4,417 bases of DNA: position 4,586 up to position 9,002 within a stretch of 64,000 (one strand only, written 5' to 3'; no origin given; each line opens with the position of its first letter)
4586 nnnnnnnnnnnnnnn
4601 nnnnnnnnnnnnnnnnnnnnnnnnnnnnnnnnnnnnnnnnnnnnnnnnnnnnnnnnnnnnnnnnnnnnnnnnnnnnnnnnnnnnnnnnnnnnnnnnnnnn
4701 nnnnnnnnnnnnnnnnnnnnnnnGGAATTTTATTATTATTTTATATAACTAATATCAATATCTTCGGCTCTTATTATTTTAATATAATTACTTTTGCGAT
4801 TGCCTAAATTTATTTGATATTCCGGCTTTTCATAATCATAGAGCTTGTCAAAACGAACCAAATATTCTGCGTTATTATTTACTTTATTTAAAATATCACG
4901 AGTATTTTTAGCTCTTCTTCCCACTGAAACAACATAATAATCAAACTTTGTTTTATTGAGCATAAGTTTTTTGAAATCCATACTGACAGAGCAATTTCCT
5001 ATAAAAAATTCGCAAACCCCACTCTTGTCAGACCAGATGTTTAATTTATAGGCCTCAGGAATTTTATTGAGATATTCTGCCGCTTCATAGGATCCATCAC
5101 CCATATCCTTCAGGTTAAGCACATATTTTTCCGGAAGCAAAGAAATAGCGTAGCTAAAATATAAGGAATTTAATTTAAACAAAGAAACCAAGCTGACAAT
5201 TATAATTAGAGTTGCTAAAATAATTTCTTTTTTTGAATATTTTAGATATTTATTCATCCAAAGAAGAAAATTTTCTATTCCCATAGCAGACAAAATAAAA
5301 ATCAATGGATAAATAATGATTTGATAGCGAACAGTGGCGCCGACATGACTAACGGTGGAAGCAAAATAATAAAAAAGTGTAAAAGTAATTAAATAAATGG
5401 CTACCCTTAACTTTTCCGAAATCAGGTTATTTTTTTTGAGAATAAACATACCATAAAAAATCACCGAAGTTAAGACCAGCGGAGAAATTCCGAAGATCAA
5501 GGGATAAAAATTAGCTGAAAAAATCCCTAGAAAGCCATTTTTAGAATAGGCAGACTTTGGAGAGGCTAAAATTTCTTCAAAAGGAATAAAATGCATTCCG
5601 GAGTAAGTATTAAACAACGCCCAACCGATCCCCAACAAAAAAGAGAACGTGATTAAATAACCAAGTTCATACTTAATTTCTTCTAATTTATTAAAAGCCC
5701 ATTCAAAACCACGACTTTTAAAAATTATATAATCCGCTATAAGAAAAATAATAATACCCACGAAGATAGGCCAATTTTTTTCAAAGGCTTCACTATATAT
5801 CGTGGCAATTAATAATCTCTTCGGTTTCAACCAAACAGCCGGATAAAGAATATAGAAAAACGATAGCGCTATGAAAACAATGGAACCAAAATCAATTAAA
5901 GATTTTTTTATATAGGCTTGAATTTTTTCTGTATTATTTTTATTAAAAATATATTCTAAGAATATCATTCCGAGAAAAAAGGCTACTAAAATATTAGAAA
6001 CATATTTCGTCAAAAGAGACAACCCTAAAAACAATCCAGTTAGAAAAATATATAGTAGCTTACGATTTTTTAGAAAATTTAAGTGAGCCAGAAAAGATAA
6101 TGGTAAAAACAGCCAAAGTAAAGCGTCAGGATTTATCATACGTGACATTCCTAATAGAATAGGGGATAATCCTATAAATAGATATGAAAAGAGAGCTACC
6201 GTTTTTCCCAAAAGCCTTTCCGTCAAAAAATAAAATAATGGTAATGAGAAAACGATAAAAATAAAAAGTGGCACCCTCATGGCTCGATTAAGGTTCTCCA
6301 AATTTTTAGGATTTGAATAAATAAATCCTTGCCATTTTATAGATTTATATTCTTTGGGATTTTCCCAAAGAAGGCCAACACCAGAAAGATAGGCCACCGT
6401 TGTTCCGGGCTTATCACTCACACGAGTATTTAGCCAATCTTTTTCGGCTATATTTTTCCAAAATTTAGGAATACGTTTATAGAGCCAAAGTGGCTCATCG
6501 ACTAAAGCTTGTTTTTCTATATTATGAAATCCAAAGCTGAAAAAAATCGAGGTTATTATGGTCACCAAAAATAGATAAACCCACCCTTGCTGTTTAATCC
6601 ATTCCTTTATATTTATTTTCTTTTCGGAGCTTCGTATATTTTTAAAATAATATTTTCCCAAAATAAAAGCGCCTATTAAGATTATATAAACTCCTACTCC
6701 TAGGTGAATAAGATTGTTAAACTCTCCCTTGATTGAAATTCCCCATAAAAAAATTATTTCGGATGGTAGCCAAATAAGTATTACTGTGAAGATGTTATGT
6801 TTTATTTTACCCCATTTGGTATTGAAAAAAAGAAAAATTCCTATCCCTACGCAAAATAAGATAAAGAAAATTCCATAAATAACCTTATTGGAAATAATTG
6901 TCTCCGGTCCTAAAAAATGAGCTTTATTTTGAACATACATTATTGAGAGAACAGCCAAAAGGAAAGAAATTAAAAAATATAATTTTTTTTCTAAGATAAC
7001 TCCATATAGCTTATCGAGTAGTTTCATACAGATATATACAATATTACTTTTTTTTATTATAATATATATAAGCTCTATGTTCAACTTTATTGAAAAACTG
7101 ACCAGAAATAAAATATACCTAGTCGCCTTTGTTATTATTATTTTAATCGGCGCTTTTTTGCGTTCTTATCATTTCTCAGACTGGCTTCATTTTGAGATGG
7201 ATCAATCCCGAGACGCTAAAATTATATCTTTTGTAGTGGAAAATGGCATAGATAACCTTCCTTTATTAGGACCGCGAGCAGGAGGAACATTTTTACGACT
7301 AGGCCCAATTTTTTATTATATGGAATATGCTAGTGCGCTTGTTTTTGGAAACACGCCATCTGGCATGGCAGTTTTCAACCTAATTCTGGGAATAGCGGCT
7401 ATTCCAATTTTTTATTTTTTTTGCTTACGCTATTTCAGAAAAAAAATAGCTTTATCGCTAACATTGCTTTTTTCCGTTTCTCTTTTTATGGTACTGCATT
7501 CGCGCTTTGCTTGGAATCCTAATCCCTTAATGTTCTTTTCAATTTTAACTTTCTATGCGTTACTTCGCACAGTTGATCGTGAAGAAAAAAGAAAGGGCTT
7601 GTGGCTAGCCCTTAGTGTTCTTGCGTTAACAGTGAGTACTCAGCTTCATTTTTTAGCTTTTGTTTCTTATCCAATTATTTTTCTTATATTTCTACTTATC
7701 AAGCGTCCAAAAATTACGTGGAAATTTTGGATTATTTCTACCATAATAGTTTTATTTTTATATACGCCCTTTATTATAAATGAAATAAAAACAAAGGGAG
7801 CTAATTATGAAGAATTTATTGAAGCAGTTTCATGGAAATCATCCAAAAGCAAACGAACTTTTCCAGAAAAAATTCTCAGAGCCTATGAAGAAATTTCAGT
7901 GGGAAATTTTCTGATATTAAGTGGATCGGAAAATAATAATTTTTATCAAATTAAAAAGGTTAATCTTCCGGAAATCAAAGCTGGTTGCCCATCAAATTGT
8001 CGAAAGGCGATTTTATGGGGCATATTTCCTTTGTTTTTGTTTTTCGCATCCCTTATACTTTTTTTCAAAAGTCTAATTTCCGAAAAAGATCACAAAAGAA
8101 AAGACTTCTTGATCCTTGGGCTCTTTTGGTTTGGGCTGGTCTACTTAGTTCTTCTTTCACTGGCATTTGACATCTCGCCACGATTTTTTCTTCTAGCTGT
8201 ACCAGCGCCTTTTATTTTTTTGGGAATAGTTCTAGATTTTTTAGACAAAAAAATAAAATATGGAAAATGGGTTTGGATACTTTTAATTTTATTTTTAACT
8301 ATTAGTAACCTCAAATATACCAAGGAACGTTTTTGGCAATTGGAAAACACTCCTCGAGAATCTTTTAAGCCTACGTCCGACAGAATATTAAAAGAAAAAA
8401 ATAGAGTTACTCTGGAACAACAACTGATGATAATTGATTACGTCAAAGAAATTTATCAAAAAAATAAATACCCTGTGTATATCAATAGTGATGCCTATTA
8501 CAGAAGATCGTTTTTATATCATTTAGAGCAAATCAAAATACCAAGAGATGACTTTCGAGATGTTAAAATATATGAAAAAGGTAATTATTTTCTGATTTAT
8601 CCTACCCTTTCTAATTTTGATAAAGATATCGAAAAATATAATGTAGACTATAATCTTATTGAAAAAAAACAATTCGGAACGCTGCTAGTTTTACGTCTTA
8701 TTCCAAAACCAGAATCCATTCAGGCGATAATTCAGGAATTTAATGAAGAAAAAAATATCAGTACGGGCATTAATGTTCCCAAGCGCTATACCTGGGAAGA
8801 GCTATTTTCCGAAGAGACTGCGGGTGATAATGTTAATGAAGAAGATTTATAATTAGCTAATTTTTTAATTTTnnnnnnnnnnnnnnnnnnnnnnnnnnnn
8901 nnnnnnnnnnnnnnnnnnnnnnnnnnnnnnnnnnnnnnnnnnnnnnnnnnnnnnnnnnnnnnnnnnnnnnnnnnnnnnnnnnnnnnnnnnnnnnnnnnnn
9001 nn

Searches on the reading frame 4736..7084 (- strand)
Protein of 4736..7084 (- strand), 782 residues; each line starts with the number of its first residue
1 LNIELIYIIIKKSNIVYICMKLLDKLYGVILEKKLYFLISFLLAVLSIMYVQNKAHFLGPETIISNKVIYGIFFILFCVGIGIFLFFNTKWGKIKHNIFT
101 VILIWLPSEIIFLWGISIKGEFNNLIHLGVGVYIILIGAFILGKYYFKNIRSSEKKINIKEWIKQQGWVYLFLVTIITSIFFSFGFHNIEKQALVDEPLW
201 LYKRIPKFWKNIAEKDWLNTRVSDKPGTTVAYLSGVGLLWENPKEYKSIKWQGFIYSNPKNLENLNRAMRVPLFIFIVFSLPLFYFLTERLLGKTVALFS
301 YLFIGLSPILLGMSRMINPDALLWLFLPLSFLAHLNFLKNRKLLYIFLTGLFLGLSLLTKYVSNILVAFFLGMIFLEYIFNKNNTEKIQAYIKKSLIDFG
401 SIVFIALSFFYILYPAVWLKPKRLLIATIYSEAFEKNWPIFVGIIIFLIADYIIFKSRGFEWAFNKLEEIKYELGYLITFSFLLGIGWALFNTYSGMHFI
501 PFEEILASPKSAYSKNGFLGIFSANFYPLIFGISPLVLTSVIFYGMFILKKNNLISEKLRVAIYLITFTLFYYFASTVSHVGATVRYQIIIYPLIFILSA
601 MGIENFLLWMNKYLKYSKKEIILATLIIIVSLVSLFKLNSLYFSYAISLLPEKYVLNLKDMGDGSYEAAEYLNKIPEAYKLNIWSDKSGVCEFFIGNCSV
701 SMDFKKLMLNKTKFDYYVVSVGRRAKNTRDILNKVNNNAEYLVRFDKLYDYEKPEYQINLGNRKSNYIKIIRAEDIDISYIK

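Call 42: search_protein_families(library=pfam, proteins=[window:4736-7084:-], max_evalue=0.0001)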
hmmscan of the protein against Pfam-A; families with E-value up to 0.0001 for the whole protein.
window:4736-7084:- (782 aa): 1 family
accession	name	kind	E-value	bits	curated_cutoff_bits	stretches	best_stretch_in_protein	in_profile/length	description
PF13231.12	PMT_2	-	1.2e-12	48.8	26.1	1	266-375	21-128/160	Dolichyl-phosphate-mannose-protein mannosyltransferase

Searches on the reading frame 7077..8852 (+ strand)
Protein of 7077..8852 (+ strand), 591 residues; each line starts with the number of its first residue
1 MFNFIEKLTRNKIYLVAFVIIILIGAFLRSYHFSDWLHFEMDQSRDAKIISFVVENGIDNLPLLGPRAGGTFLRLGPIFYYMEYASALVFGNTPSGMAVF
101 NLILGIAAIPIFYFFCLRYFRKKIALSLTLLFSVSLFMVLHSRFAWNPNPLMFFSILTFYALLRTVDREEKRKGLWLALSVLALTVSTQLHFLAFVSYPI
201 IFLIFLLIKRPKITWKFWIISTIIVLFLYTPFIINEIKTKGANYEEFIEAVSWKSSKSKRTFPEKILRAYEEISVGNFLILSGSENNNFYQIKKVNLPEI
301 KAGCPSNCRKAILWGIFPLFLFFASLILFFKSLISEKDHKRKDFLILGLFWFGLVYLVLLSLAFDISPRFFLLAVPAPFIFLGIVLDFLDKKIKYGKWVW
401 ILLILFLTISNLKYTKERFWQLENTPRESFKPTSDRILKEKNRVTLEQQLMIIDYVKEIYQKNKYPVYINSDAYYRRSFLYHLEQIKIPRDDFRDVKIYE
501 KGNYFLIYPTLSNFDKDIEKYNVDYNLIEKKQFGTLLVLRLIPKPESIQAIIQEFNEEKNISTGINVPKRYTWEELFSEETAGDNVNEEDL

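Call 42: search_protein_families(library=pfam, proteins=[window:7077-8852:+], max_evalue=0.0001)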
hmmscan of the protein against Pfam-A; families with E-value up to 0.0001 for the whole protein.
window:7077-8852:+ (591 aa): 2 families
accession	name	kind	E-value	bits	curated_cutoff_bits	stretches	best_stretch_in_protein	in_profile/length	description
PF02366.24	PMT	-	7.7e-09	35.9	22.7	1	13-224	3-224/245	Dolichyl-phosphate-mannose-protein mannosyltransferase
PF13231.12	PMT_2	-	3.4e-08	34.3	26.1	1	77-233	4-158/160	Dolichyl-phosphate-mannose-protein mannosyltransferase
